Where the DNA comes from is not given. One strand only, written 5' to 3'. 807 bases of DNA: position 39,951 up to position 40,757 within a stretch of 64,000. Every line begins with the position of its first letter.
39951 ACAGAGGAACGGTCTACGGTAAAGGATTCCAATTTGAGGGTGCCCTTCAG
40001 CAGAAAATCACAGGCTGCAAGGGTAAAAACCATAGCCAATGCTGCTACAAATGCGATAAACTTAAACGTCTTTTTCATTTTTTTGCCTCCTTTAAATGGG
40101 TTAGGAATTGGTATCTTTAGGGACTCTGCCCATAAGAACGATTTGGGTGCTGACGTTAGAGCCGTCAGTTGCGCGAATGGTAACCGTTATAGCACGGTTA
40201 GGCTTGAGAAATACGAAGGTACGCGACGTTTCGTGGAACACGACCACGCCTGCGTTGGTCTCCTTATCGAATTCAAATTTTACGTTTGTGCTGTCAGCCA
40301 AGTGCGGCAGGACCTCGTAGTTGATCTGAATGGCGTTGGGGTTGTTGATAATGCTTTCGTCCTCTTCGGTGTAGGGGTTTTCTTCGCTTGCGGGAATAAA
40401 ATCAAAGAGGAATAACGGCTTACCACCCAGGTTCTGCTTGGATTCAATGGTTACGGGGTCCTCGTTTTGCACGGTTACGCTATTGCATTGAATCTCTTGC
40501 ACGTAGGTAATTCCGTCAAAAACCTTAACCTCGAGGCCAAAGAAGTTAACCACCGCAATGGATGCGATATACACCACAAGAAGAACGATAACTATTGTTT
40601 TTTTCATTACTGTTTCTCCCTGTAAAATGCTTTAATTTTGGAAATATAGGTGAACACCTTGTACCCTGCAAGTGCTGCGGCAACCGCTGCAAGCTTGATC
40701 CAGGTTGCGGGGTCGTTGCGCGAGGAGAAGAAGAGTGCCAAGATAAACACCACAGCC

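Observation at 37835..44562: Four-gene envelope operon led by a YwaF/TMEM164-like membrane domain fused to an ABC ATPase (candidate undescribed system)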

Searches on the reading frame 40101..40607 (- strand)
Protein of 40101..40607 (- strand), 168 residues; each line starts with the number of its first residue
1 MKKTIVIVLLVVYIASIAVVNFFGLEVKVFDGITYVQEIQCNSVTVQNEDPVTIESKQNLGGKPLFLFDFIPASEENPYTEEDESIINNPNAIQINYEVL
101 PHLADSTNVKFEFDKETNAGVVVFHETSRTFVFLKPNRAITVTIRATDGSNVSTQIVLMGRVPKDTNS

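Call 3: search_protein_families(library=pfam, proteins=[window:40101-40607:-], max_evalue=0.1)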
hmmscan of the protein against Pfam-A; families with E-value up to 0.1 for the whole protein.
window:40101-40607:- (168 aa): 0 families

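Call 4: search_protein_families(library=ncbifam, proteins=[window:40101-40607:-], max_evalue=0.1)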
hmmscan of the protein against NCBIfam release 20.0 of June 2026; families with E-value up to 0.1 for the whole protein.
window:40101-40607:- (168 aa): 1 family
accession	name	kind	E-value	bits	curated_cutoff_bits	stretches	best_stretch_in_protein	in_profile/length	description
NF033908.1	AcfA_fam_omp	subfamily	0.025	14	100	0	92-123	179-210/217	AcfA family outer membrane beta-barrel protein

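Call 37: search_protein_families(library=pfam, alignment_id=A5, max_evalue=0.1)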
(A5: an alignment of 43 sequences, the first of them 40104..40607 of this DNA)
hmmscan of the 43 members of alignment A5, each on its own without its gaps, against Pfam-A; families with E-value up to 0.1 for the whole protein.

A. member 1, window:40104-40607:- (168 aa): 0 families

B. families by the number of members that match (of 43 scanned): 22 families
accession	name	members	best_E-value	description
PF02368.24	Big_2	3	0.001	Bacterial Ig-like domain (group 2)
PF25662.1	AdSDV_VP1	2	0.0013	Densovirus VP1 protein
PF06993.17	DUF1304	1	0.017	Protein of unknown function (DUF1304)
PF21229.3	TdIF1_2nd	1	0.027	TdIF1, C-terminal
PF03396.20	Pox_RNA_pol_35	1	0.031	Poxvirus DNA-directed RNA polymerase, 35 kD subunit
PF18669.6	Trp_ring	1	0.035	Trimeric autotransporter adhesin Trp ring domain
PF21791.3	MDHAR3-like_C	1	0.036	Monodehydroascorbate reductase 3-like, C-terminal domain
PF11140.13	DUF2913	1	0.041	Protein of unknown function (DUF2913)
PF13517.12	FG-GAP_3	1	0.042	FG-GAP-like repeat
PF25344.1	PH_LRR1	1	0.048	LRR1 pleckstrin homology domain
PF02170.28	PAZ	1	0.056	PAZ domain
PF19079.5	CFSR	1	0.056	Collagen-flanked surface repeat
PF21461.3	HL_N-beta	1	0.057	Hyaluronate lyase, N-terminal beta-sheet domain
PF15084.11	DUF4550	1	0.064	Domain of unknown function (DUF4550)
PF14155.11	DUF4307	1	0.064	Domain of unknown function (DUF4307)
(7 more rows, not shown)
